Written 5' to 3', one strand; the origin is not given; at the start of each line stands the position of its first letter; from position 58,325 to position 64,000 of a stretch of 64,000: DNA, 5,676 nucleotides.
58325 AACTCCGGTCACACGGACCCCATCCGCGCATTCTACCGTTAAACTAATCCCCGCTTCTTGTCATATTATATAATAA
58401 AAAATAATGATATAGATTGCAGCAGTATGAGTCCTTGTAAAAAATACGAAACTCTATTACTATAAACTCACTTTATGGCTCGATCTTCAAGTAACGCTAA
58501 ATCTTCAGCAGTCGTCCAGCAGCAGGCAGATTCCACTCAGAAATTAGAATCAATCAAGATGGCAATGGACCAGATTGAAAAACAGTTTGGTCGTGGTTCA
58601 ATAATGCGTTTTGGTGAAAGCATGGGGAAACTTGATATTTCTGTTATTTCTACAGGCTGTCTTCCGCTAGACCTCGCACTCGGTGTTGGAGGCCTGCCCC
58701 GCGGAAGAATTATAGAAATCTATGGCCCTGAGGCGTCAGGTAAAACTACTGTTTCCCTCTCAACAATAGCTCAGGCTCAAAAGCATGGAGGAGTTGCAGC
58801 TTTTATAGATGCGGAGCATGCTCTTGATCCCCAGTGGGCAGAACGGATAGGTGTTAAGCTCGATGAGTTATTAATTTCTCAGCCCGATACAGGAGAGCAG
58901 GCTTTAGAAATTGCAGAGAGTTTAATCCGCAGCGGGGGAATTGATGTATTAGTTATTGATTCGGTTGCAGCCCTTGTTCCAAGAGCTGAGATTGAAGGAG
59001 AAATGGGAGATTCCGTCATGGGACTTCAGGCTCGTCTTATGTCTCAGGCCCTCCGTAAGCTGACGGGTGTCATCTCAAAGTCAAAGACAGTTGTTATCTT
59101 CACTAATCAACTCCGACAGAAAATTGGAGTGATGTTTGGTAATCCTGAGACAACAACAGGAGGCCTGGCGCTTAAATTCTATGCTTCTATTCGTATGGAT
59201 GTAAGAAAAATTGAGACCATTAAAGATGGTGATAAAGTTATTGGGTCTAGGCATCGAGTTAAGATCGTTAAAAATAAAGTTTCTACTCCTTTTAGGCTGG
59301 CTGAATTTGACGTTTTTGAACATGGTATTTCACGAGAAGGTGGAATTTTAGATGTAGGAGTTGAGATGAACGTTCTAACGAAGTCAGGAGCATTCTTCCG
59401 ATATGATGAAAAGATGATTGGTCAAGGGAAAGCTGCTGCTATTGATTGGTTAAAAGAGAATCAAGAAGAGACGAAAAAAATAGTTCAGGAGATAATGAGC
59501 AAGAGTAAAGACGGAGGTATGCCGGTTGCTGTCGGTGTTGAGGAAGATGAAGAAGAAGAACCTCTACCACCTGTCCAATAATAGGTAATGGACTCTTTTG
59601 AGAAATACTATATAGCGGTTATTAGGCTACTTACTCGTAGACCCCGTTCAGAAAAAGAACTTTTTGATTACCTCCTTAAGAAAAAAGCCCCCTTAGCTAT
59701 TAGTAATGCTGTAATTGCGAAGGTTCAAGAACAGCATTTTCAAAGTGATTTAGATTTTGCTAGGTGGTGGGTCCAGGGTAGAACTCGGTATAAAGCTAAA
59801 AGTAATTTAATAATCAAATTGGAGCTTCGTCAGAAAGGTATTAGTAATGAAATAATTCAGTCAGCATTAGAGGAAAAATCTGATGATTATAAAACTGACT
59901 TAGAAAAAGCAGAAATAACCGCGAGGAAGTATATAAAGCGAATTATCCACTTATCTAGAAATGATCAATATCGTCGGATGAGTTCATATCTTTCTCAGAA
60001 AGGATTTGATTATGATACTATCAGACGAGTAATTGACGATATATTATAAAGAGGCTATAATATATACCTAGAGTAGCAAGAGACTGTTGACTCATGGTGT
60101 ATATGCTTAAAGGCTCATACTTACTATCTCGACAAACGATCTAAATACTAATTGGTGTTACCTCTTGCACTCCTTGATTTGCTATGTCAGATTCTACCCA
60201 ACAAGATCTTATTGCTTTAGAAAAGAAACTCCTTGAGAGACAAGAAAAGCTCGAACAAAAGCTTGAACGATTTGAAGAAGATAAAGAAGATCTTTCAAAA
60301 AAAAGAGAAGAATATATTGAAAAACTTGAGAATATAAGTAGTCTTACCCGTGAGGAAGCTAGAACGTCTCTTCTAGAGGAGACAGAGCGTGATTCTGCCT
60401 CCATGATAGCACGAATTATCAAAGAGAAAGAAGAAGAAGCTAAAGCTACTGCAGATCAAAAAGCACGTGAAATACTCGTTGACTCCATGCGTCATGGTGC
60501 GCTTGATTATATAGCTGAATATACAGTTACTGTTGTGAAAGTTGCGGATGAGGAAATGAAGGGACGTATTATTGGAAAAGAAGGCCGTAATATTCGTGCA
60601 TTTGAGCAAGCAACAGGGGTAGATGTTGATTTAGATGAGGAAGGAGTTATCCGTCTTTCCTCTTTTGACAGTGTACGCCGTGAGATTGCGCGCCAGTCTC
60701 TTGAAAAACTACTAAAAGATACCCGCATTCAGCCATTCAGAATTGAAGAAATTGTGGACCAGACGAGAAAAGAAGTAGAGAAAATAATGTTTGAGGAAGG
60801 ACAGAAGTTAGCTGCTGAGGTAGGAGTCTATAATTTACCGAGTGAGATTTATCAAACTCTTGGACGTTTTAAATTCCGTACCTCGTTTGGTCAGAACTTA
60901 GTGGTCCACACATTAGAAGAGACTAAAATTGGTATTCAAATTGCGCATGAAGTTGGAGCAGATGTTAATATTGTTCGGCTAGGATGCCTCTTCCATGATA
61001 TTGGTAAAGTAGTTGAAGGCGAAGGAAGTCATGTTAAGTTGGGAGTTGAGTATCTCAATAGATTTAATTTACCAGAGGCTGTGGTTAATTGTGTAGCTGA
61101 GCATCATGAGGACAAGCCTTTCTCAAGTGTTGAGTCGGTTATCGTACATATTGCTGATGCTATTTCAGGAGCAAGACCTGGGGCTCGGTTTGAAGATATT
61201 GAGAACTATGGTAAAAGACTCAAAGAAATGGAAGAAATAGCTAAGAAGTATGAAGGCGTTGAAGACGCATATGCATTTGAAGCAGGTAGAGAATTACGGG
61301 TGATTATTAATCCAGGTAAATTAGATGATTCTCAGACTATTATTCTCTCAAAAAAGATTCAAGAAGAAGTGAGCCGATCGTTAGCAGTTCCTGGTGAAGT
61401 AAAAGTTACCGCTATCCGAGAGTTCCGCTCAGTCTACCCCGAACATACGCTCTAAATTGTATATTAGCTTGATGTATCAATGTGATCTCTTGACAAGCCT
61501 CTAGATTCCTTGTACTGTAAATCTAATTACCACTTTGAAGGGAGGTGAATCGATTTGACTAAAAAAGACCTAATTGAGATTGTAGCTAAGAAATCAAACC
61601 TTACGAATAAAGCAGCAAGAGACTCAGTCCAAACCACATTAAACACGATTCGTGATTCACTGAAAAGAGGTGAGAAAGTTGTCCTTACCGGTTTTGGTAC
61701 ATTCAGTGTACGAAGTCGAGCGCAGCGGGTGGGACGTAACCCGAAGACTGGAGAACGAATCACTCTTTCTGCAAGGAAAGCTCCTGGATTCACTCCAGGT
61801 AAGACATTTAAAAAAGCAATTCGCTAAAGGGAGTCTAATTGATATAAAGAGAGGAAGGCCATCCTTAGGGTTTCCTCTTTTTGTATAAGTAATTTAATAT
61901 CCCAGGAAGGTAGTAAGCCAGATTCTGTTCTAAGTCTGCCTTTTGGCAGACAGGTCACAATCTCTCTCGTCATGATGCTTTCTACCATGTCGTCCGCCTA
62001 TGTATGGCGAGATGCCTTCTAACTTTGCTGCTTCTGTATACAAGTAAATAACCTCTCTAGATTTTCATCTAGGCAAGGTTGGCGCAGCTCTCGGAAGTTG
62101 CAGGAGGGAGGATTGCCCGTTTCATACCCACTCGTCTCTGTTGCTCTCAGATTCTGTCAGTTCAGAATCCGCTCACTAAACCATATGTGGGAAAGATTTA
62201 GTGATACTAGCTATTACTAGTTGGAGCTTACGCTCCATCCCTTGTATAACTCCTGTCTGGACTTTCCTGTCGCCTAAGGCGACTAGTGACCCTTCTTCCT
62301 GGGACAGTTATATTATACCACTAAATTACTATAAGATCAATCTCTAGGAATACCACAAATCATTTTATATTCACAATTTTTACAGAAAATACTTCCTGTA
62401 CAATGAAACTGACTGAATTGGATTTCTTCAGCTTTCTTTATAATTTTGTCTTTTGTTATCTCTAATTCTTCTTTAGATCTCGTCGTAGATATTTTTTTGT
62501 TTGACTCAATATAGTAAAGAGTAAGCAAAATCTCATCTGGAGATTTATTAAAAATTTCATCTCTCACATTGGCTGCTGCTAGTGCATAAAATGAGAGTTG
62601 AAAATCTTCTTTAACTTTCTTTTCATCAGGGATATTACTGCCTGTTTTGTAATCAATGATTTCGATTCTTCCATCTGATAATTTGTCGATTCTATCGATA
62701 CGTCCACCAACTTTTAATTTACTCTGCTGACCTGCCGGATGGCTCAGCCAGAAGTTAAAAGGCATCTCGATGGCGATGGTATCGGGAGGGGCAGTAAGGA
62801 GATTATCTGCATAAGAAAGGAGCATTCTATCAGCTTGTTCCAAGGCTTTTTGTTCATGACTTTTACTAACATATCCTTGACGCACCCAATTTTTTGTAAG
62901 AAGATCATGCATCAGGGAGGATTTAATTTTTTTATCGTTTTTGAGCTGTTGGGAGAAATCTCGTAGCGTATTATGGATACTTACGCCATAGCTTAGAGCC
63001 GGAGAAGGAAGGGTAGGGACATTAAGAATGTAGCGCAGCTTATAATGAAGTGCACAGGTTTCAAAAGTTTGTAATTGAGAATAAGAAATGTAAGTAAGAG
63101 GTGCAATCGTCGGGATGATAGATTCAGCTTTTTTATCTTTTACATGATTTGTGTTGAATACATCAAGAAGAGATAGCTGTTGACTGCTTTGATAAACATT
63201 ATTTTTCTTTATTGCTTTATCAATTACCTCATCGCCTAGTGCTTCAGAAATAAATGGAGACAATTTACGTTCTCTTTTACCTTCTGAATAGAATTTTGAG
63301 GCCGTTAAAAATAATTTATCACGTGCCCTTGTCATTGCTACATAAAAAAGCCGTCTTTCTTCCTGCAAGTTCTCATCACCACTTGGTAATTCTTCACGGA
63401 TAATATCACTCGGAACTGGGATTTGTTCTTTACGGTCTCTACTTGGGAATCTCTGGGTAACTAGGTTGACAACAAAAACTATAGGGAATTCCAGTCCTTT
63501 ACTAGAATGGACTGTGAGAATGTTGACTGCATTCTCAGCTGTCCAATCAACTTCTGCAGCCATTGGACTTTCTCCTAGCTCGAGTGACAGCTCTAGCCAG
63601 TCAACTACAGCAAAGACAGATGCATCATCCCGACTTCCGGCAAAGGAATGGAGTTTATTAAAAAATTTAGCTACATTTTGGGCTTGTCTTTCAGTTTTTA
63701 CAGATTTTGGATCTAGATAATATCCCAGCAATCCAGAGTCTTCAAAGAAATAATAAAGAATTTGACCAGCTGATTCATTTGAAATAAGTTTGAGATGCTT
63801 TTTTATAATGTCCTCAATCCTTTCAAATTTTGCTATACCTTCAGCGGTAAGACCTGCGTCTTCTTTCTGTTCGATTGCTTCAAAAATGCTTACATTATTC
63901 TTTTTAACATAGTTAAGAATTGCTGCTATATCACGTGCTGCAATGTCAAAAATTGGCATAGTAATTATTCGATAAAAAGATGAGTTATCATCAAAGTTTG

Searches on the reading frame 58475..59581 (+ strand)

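Call 13: search_protein_families(library=pfam, proteins=[window:58475-59581:+], max_evalue=0.001)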
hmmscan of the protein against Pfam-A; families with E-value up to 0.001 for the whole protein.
window:58475-59581:+ (368 aa): 5 families
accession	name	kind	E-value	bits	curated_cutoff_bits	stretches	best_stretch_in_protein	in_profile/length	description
PF00154.27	RecA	-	4.1e-131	436.6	27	1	26-285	2-261/262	recA bacterial DNA recombination protein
PF21096.2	RecA_C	-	7.6e-17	61.6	27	1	289-343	1-55/57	RecA C-terminal domain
PF08423.17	Rad51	-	8.7e-10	38.7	22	1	55-251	5-217/244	Rad51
PF06745.19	ATPase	-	4.2e-07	30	26.6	1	59-258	2-195/231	KaiC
PF02283.22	CobU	-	0.00048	20.2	27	1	82-213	3-125/168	Cobinamide kinase / cobinamide phosphate guanyltransferase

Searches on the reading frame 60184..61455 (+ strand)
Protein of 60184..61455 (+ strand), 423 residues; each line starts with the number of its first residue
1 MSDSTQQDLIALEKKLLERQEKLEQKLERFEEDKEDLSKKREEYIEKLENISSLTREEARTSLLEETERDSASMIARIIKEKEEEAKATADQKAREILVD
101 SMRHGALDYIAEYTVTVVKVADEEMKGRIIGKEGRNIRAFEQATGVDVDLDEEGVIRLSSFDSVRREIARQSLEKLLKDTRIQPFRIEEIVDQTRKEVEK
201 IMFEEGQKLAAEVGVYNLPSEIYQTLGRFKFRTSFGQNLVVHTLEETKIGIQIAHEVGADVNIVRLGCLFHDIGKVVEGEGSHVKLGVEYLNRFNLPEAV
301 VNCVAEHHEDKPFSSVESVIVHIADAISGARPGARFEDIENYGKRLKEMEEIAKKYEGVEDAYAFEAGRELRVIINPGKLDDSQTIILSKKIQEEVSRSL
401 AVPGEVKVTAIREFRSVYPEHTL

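Call 13: search_protein_families(library=pfam, proteins=[window:60184-61455:+], max_evalue=0.001)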
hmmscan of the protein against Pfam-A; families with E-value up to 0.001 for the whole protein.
window:60184-61455:+ (423 aa): 3 families
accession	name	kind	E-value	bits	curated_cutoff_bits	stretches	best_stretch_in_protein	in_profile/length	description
PF12072.13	RNase_Y_N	-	7.2e-16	58.7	32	1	7-109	99-201/201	RNase Y N-terminal region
PF01966.28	HD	-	9.3e-16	58.6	22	1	242-328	4-114/116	HD domain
PF00013.35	KH_1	-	2e-07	31.1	21.5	1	122-171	7-62/66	KH domain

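Call 67: find_encoding_contigs(protein=window:60184-61455:+, flank=10000, max_places=2)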
Protein window:60184-61455:+ (423 aa): 11 contigs read that carry it; 2 places shown.
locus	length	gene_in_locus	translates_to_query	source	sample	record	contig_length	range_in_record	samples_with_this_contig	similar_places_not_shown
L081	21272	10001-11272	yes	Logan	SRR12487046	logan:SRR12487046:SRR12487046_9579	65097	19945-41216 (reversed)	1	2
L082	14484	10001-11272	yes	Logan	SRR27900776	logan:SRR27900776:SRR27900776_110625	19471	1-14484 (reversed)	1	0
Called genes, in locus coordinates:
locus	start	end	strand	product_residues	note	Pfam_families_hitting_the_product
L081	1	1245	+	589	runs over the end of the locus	PF00664:ABC_membrane, PF00005:ABC_tran, PF02463:SMC_N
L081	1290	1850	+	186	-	PF09723:Zn_ribbon_8 (faint), PF13240:Zn_Ribbon_1 (faint), PF01396:Zn_ribbon_Top1 (faint), PF03119:DNA_ligase_ZBD (faint), PF06677:Auto_anti-p27 (faint), PF26040:Zn_ribbon_CLPX_N (faint)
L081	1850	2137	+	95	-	-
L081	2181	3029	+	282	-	-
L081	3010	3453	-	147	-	PF00293:NUDIX, PF14815:NUDIX_4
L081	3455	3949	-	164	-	PF00293:NUDIX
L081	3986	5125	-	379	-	PF13167:GTP-bdg_N, PF16360:GTP-bdg_M, PF03193:RsgA_GTPase (faint), PF00009:GTP_EFTU (faint), PF01926:MMR_HSR1, PF02421:FeoB_N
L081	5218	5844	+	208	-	-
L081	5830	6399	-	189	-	-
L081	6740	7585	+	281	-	PF10672:Methyltrans_SAM, PF03602:Cons_hypoth95 (weak)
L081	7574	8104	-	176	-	PF28549:NDPSase_N, PF00293:NUDIX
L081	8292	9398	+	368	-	PF00154:RecA_N, PF06745:ATPase (weak), PF08423:Rad51, PF21096:RecA_C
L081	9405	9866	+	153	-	PF21982:RecX_HTH1, PF02631:RecX_HTH2, PF21981:RecX_HTH3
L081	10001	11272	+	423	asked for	PF12072:RNase_Y_N, PF22891:KH_PNO1_2nd (faint), PF00013:KH_1 (weak), PF01966:HD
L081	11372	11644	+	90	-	PF00216:Bac_DNA_binding, PF18291:HU-HIG (weak), PF18175:HU-CCDC81_bac_2 (weak)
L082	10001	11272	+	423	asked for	PF12072:RNase_Y_N, PF22891:KH_PNO1_2nd (faint), PF00013:KH_1 (weak), PF01966:HD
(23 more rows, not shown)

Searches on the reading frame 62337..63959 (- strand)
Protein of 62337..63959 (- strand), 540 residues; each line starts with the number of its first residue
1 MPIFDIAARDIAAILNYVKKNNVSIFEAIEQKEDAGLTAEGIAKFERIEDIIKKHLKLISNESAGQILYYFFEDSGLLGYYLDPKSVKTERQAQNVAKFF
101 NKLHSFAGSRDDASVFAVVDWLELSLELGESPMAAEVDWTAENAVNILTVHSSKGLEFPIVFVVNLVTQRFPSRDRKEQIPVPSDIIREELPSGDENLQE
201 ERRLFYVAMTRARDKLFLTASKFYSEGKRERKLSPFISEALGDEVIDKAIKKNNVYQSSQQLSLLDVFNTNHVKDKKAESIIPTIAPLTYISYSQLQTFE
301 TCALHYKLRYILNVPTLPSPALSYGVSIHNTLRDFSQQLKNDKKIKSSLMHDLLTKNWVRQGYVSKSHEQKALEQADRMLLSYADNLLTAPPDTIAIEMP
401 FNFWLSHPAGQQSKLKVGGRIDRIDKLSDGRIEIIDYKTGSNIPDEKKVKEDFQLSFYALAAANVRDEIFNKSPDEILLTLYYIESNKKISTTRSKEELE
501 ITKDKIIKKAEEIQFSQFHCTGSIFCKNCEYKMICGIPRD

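Call 13: search_protein_families(library=pfam, proteins=[window:62337-63959:-], max_evalue=0.001)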
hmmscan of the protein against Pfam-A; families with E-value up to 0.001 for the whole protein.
window:62337-63959:- (540 aa): 5 families
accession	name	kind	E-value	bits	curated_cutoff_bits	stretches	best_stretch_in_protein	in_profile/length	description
PF12705.13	PDDEXK_1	-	3.8e-37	129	22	1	291-535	2-246/247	PD-(D/E)XK nuclease superfamily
PF13361.12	UvrD_C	-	6.3e-26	92.1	25.6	1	29-221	195-348/350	UvrD-like helicase C-terminal domain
PF13538.12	UvrD_C_2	-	3.3e-13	49.7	27.4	2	197-218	30-51/52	UvrD-like helicase C-terminal domain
PF10926.14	DUF2800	-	5.9e-05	22.9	21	1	420-535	121-232/368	Protein of unknown function (DUF2800)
PF01930.23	Cas_Cas4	-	0.00036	21.1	22.7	1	418-535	53-158/160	Domain of unknown function DUF83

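Call 45: find_encoding_contigs(protein=window:62337-63959:-, flank=10000, max_places=2)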
Protein window:62337-63959:- (540 aa): no gene with exactly this product is on record in the collection.
